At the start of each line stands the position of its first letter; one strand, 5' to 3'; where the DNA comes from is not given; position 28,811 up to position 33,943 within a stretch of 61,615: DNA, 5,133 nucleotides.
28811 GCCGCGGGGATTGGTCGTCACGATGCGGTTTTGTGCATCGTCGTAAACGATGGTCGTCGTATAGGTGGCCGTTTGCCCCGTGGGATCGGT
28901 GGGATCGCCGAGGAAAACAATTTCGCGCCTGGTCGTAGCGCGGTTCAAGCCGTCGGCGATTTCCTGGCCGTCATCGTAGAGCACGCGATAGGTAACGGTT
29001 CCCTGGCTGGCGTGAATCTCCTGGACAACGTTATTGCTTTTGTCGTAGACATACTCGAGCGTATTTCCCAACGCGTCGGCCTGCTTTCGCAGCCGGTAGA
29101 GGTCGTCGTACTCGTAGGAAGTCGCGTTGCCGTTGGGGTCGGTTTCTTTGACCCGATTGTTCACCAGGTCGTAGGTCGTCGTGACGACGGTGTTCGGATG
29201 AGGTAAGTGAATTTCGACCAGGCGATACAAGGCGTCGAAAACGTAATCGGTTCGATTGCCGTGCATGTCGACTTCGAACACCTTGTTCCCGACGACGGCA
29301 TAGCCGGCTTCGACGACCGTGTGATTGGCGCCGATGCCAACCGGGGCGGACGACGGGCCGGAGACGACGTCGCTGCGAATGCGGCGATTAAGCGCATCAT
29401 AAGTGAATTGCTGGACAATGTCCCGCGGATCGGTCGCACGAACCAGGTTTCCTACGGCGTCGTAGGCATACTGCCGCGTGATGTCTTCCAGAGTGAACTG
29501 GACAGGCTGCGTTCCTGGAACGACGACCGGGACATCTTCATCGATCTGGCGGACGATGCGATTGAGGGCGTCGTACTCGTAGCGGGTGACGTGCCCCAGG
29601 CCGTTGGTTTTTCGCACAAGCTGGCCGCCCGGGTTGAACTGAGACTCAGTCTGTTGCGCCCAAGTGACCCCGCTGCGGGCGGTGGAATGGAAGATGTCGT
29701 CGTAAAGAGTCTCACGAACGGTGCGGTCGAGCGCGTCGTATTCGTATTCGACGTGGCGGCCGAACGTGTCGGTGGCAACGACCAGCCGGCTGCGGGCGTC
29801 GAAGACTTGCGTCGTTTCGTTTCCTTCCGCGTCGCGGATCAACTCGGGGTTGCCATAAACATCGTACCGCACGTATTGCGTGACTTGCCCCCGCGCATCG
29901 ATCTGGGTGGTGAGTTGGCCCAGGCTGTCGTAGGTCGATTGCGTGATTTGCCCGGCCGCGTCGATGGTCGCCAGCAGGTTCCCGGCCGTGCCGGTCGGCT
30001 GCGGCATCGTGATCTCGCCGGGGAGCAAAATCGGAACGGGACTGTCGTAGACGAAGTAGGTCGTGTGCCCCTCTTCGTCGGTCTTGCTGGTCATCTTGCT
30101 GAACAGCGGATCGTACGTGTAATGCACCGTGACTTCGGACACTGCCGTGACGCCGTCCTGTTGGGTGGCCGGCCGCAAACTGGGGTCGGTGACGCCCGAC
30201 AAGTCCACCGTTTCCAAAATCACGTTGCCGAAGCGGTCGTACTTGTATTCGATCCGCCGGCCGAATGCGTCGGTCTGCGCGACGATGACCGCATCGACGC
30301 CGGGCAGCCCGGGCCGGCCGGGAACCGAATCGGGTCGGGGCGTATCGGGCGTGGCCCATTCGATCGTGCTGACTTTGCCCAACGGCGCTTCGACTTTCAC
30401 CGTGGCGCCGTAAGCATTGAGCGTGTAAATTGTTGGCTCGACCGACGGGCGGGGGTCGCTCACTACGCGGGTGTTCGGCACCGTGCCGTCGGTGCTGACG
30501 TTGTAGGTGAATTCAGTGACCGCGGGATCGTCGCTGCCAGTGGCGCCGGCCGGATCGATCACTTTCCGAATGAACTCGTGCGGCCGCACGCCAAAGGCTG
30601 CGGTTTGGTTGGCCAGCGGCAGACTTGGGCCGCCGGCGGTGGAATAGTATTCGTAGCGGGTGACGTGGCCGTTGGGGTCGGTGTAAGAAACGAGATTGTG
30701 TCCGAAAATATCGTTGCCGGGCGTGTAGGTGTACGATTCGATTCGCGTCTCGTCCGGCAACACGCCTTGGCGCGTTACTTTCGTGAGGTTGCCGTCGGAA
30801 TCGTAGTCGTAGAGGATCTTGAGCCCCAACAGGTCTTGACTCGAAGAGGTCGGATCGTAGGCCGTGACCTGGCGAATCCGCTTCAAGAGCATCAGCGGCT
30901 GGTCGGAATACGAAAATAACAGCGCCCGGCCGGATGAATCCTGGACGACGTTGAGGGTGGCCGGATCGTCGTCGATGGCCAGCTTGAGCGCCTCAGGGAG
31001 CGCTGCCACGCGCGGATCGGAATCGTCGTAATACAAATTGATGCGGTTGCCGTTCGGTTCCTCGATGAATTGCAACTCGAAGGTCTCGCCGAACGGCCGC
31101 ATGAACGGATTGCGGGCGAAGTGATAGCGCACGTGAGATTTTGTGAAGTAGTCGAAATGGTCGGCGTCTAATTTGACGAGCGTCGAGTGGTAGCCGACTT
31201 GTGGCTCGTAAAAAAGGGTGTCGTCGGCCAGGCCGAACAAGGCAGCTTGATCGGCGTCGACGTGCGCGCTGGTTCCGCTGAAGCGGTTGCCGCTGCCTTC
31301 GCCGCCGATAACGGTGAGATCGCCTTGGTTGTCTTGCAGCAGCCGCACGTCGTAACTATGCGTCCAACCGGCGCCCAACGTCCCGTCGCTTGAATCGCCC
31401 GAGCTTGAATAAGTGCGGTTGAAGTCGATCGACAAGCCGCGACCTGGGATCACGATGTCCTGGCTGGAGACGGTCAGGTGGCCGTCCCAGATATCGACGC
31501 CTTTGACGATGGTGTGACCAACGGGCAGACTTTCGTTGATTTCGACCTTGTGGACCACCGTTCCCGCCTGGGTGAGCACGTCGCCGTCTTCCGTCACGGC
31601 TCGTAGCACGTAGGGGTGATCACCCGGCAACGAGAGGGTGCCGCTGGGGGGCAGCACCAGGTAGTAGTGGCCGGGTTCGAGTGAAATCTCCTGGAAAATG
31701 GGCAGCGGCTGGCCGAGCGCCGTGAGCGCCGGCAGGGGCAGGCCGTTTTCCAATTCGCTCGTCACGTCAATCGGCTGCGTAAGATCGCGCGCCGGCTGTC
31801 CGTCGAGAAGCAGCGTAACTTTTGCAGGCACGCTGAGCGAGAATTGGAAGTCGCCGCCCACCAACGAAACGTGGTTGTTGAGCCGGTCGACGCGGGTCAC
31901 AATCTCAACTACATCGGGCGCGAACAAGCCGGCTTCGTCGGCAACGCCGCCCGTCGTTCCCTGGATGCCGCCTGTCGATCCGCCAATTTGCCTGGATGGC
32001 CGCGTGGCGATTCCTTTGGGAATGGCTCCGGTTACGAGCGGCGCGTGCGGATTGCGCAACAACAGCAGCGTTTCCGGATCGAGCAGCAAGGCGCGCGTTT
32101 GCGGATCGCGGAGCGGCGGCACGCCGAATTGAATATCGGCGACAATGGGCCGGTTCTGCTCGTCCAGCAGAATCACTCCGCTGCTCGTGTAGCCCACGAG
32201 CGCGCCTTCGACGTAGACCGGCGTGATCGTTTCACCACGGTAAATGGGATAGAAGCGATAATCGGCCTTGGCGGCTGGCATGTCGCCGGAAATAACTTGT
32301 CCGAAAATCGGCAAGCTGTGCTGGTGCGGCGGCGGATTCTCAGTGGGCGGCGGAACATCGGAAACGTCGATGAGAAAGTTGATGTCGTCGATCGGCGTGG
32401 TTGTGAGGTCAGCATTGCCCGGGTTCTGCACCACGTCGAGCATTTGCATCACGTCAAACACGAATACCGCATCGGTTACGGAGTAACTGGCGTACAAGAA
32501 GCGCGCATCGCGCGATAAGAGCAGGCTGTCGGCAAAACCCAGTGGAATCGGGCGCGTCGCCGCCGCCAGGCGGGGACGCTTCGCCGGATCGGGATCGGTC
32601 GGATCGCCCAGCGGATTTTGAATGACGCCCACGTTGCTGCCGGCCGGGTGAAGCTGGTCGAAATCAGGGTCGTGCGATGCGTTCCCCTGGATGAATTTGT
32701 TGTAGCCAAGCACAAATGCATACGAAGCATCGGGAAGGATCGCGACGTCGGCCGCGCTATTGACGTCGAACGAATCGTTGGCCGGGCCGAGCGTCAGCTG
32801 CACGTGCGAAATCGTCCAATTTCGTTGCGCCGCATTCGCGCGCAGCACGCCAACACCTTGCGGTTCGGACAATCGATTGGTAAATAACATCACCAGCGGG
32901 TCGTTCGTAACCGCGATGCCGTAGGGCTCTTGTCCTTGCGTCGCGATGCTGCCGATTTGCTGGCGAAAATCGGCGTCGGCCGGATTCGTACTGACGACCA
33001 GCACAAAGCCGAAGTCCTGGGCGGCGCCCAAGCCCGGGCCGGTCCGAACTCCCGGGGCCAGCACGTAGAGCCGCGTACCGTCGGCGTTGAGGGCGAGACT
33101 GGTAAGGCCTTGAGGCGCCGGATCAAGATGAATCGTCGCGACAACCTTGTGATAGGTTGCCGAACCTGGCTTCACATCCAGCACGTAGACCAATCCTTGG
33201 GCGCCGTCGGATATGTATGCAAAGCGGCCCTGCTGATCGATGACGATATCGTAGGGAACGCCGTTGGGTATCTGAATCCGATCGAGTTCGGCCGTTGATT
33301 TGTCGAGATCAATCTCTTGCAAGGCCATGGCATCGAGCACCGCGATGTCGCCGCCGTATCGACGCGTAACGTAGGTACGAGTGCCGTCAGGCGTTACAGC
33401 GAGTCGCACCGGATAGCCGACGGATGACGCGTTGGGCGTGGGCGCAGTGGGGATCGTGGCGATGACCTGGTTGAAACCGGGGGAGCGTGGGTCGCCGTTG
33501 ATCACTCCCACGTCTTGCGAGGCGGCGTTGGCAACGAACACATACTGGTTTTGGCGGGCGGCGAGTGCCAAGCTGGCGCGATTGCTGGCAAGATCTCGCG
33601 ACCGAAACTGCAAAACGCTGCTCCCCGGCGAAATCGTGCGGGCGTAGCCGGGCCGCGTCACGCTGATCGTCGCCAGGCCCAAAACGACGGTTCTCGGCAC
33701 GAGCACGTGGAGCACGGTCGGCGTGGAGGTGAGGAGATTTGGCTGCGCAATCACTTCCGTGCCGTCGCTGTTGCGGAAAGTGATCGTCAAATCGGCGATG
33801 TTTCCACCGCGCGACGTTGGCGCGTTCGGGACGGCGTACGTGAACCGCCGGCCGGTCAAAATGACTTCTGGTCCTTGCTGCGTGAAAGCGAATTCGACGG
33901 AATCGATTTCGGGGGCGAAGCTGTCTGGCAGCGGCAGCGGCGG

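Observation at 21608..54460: One uninterrupted 32.9-kb ORF (10,950 aa) that places ~7,600 aa of adhesin-type modules in front of a complete Rhs shell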

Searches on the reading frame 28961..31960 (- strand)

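Call 6: search_protein_families(library=pfam, proteins=[window:28961-31960:-], max_evalue=0.01)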
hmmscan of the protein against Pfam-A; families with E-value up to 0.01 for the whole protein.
window:28961-31960:- (1000 aa): 2 families
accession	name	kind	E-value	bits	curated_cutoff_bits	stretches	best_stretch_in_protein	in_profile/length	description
PF05593.20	RHS_repeat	-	9.7e-52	172.9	22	8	677-714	1-37/38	RHS Repeat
PF20148.4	DUF6531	-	8.3e-15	55.3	24.1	1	155-227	4-74/74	Domain of unknown function (DUF6531)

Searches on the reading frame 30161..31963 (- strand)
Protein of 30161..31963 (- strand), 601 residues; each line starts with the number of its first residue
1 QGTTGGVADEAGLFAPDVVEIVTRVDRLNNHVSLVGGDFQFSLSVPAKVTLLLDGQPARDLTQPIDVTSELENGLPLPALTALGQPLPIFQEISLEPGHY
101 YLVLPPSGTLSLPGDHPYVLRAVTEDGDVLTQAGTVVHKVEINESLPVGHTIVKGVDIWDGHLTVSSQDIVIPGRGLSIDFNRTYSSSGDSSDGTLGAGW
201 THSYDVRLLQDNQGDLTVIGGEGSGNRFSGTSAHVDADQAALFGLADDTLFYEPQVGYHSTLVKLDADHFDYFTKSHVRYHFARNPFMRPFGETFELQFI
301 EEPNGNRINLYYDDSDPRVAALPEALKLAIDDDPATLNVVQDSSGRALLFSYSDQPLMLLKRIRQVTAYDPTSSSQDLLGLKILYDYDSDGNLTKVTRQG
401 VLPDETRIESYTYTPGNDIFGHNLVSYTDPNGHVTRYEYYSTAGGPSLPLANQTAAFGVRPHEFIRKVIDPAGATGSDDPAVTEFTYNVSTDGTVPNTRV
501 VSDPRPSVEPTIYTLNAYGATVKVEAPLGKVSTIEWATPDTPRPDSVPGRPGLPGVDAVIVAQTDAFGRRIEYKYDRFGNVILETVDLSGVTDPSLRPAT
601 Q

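Call 42: find_related_loci(query=window:30161-31963:-, collection=genome_contigs, flank=10000)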
Query window:30161-31963:- (601 aa) in genome_contigs; peptide patterns used: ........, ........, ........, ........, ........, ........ (x = any residue, [..] = any of these).
181 stretches matched a pattern; 10 encode a relative of the query (tblastn E <= 1e-3); 10 distinct loci.
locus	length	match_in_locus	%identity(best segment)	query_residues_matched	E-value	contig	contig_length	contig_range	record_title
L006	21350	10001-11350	24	104-597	4e-27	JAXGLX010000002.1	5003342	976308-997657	MAG: Acidobacteriota bacterium isolate AnMBR.bin219 bin219_2, whole genome shotgun sequence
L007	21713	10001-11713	24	161-582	9e-13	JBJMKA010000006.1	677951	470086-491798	MAG: Gaiellaceae bacterium isolate H2_18_all_fractions_metab_84_68_115 k255_1524756, whole genome shotgun sequence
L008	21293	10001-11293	24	128-448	5e-9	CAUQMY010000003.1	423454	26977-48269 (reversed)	MAG TPA_asm: uncultured bacterium isolate ERR9968953_bin.10_MetaWRAP_v1.3_MAG genome assembly, contig: ERZ21615710.4, wh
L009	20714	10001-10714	22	128-399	3e-8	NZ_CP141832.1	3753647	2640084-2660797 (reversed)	Lacrimispora sinapis strain JR3 chromosome, complete genome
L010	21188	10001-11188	22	156-448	2e-7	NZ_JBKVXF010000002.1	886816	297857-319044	MAG: Lacrimispora sp. isolate 40-1_86 NODE_21_length_886816_cov_29.386799, whole genome shotgun sequence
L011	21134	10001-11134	26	170-439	4e-7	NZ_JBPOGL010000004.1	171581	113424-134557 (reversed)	MAG: Polaribacter sp. isolate MAG_14 MAG_14_4, whole genome shotgun sequence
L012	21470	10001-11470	22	161-590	3e-6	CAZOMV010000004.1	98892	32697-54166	MAG TPA_asm: uncultured Pirellulales bacterium isolate SRP302447_co3_789 genome assembly, contig: NODE_586_length_98892_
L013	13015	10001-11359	24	174-581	6e-5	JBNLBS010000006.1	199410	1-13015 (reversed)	MAG: Methylococcaceae bacterium isolate C2.bin.22.strict NODE_6_length_199410_cov_12.002263, whole genome shotgun sequen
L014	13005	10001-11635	21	156-586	4e-5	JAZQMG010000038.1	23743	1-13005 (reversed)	MAG: Acetatifactor sp. isolate T1900044606_TS20190072.MAGScoT_cleanbin_000104 SGB_746_k141_962384, whole genome shotgun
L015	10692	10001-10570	27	380-592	1e-4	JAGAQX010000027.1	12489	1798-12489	MAG: Lachnospiraceae bacterium isolate RGIG8692 Water_deer_Colon-2__c41037, whole genome shotgun sequence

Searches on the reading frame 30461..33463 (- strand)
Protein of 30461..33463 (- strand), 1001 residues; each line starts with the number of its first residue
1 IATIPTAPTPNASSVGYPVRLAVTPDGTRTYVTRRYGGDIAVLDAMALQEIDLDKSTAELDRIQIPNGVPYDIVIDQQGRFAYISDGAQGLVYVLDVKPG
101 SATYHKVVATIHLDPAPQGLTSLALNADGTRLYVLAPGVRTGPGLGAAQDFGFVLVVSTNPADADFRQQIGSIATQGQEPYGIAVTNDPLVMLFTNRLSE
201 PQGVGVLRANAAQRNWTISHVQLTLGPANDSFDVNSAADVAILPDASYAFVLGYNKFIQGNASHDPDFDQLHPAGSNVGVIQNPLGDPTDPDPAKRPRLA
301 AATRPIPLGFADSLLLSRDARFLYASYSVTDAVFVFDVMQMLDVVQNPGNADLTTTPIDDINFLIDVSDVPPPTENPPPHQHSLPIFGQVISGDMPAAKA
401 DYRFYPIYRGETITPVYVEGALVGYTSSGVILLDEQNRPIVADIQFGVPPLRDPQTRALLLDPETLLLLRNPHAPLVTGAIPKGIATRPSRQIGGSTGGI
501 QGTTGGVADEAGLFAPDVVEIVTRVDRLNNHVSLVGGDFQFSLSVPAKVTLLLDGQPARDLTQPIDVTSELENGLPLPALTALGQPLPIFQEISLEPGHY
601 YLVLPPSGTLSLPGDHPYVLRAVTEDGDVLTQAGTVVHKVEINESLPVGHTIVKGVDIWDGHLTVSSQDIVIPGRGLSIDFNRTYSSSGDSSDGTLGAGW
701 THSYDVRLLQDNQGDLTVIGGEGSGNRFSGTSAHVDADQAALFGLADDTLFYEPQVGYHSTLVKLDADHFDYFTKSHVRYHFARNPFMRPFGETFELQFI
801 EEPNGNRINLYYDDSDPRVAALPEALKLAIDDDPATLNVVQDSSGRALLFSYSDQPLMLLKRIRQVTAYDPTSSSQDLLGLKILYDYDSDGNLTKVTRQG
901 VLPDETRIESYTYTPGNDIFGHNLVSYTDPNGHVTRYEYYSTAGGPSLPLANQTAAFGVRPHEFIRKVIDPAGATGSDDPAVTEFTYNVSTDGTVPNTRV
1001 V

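Call 5: search_protein_families(library=pfam, proteins=[window:30461-33460:-], max_evalue=0.01)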
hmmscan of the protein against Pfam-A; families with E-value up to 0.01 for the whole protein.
window:30461-33460:- (1000 aa): 4 families
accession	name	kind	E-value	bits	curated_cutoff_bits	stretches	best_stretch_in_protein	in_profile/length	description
PF20148.4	DUF6531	-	1.3e-14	54.7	24.1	1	655-727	4-74/74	Domain of unknown function (DUF6531)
PF10282.15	Lactonase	-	0.00062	19.5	21.7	0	18-112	247-336/344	Lactonase, 7-bladed beta-propeller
PF05593.20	RHS_repeat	-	0.0038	18.1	22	1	921-938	5-22/38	RHS Repeat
PF08450.18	SGL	-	0.005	16.9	26.3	0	43-128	113-195/246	SMP-30/Gluconolactonase/LRE-like region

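Call 11: search_protein_families(library=ncbifam, proteins=[window:30461-33463:-], max_evalue=0.01)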
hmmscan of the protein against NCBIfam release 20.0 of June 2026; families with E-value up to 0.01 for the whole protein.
window:30461-33463:- (1001 aa): 2 families
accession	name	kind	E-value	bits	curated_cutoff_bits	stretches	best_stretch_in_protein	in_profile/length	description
TIGR01643.1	YD_repeat_2x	repeat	4.5e-05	23.8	15.8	0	922-939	5-22/42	YD repeat-containing protein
TIGR03866.1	PQQ_ABC_repeats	subfamily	0.0071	15.4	287.3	0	23-98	174-247/310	PQQ-dependent catabolism-associated beta-propeller protein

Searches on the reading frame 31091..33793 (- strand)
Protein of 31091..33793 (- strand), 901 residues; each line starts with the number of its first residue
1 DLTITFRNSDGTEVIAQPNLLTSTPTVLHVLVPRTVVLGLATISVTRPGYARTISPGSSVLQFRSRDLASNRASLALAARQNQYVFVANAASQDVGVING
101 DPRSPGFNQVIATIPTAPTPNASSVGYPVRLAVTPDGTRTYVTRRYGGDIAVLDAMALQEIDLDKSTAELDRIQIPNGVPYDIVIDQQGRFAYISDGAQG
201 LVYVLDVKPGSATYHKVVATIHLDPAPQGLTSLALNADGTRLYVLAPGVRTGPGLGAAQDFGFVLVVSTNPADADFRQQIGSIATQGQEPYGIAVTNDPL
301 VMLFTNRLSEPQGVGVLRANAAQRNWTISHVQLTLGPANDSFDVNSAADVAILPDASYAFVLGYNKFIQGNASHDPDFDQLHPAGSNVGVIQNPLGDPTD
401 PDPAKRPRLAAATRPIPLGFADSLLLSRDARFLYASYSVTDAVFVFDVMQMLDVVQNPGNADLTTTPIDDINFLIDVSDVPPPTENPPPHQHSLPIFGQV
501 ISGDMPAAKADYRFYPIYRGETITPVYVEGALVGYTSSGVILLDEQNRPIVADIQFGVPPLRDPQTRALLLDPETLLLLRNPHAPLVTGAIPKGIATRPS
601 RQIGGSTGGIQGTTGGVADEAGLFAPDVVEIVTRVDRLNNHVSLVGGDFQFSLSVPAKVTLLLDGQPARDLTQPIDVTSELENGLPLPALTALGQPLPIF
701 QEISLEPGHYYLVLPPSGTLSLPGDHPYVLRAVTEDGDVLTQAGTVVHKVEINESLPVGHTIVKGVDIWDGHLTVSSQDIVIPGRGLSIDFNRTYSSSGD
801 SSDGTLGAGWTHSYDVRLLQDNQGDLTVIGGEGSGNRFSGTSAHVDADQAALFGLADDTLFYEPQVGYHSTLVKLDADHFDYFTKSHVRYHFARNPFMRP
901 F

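Call 93: predict_structure(alignment_id=A2)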
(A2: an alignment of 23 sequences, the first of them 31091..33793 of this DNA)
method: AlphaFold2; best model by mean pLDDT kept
length: 901 residues; sequences in the alignment: 23
mean_pLDDT: 72.5   pTM: 0.61
mean pLDDT of the five models: 72.5, 71.8, 71.8, 70.6, 70.0
residues with pLDDT >= 90: 227; 70-90: 339; 50-70: 156; < 50: 179
segments of 3 or more residues with pLDDT < 50: 160-168, 252-256, 473-508, 525-536, 559-580, 602-620, 753-813, 897-901
pLDDT, mean of each block of 10 residues (from residue 1): 79 85 78 73 79 57 65 60 85 86 70 76 76 86 92 67 47 88 93 95 90 90 92 92 87 51 93 88 86 91 88 91 87 82 84 95 71 53 76 95 93 80 88 85 83 83 81 43 33 33 41 56 48 48 61 55 39 43 67 86 35 33 75 64 77 92 93 88 67 80 94 86 88 87 84 45 36 34 33 35 38 61 70 72 89 89 73 89 82 67 45
secondary structure, 60 per line:
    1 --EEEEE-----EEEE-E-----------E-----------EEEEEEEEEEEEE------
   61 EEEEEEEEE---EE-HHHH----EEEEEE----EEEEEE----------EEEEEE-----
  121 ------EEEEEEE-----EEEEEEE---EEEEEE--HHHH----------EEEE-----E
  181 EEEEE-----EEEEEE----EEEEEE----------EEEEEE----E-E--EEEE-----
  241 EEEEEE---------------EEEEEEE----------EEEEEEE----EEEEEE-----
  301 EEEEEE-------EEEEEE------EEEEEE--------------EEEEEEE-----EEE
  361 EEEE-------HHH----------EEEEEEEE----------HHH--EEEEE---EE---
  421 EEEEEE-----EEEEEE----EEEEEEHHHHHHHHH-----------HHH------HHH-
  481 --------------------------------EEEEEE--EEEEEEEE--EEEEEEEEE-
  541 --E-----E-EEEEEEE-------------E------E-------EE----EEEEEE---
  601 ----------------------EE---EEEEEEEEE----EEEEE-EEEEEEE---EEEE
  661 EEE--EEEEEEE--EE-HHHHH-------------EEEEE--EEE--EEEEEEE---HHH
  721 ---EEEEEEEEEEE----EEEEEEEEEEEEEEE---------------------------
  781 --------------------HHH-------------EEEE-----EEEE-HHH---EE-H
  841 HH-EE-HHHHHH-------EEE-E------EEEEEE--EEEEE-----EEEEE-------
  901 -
elements in order (helices of 4 or more, strands of 3 or more residues): E3-7 E13-16 E42-54 E61-69 H76-79 E84-89 E94-99 E110-115 E127-133 E139-145 E149-154 H157-160 E171-174 E180-185 E191-196 E201-206 E217-222 E232-235 E241-246 E262-268 E279-285 E290-295 E301-306 E314-319 E326-331 E346-352 E358-364 E385-392 E408-412 E421-426 E432-437 E442-447 H448-456 E513-518 E521-528 E531-539 E551-557 E592-597 E628-636 E641-645 E647-653 E657-663 E666-672 H678-682 E696-700 E703-705 E708-714 E724-734 E739-753 E817-820 E826-829 H847-852 E860-862 E871-876 E879-883 E889-893

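Call 96: fold_search(model_id=the predicted structure, library=pdb)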
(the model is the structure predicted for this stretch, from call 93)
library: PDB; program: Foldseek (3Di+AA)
matches with E <= 10: 1703; with E <= 0.001: 808
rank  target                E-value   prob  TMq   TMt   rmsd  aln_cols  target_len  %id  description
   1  1l0q_A                3.0e-16  1.00  0.29  0.65  16.4       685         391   13  Tandem YVTN beta-propeller and PKD domains from an archaeal surface layer protein (released 2002-11-06)
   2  5c2v_B                4.6e-14  1.00  0.28  0.66   5.2       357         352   14  Kuenenia stuttgartiensis Hydrazine Synthase (released 2015-10-14)
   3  1ri6                  6.9e-14  1.00  0.29  0.71   5.0       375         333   16  Structure of a putative isomerase from E. coli (released 2003-11-25)
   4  6nau_A                4.7e-13  1.00  0.29  0.72   4.7       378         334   18  1.55 Angstrom Resolution Crystal Structure of 6-phosphogluconolactonase from Klebsiella pneumoniae (released 2018-12-19)
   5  5k1a_F                5.6e-12  1.00  0.25  0.37  20.2       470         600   10  Crystal structure of the UAF1-USP12 complex in C2 space group (released 2016-07-20)
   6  9di1_A                8.9e-12  1.00  0.26  0.37  19.6       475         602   10  Cryo-EM structure of the USP1-UAF1-Ubiquitin complex inhibited by KSQ-4279 (released 2025-09-17)
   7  7ay0_A                1.0e-11  1.00  0.26  0.43  19.7       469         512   11  Crystal structure of truncated USP1-UAF1 (released 2021-03-24)
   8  9ebs_D                1.3e-11  1.00  0.25  0.38  20.2       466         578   10  Cryo-EM structure of USP1-UAF1-Ubiquitin in complex with TNG348 (released 2025-01-29)
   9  7ay0_C                1.5e-11  1.00  0.25  0.43  20.3       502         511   10  Crystal structure of truncated USP1-UAF1 (released 2021-03-24)
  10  1gxr_A                1.5e-11  1.00  0.27  0.67  18.2       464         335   10  WD40 Region of Human Groucho/TLE1 (released 2002-06-13)
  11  6jlq_B                1.7e-11  1.00  0.26  0.44  19.1       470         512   10  Crystal structure of human USP46-WDR48-WDR20 complex (released 2019-07-10)
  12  3bws_A                1.9e-11  1.00  0.26  0.55  18.8       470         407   11  Crystal structure of the leptospiral antigen Lp49 (released 2008-10-07)
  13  9n9y_A                2.0e-11  1.00  0.26  0.43  19.7       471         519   11  Crystal structure of truncated USP1:UAF1 in complex with compound 18 (released 2025-05-14)
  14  7ay1_E                2.7e-11  1.00  0.26  0.38  20.0       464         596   11  Cryo-EM structure of USP1-UAF1 bound to mono-ubiquitinated FANCD2, and FANCI (released 2021-03-24)
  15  8a9j_E                4.0e-11  1.00  0.26  0.39  19.6       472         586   10  Cryo-EM structure of USP1-UAF1 bound to FANCI and mono-ubiquitinated FANCD2 without ML323 (consensus reconstruction) (released 2022-10-12)
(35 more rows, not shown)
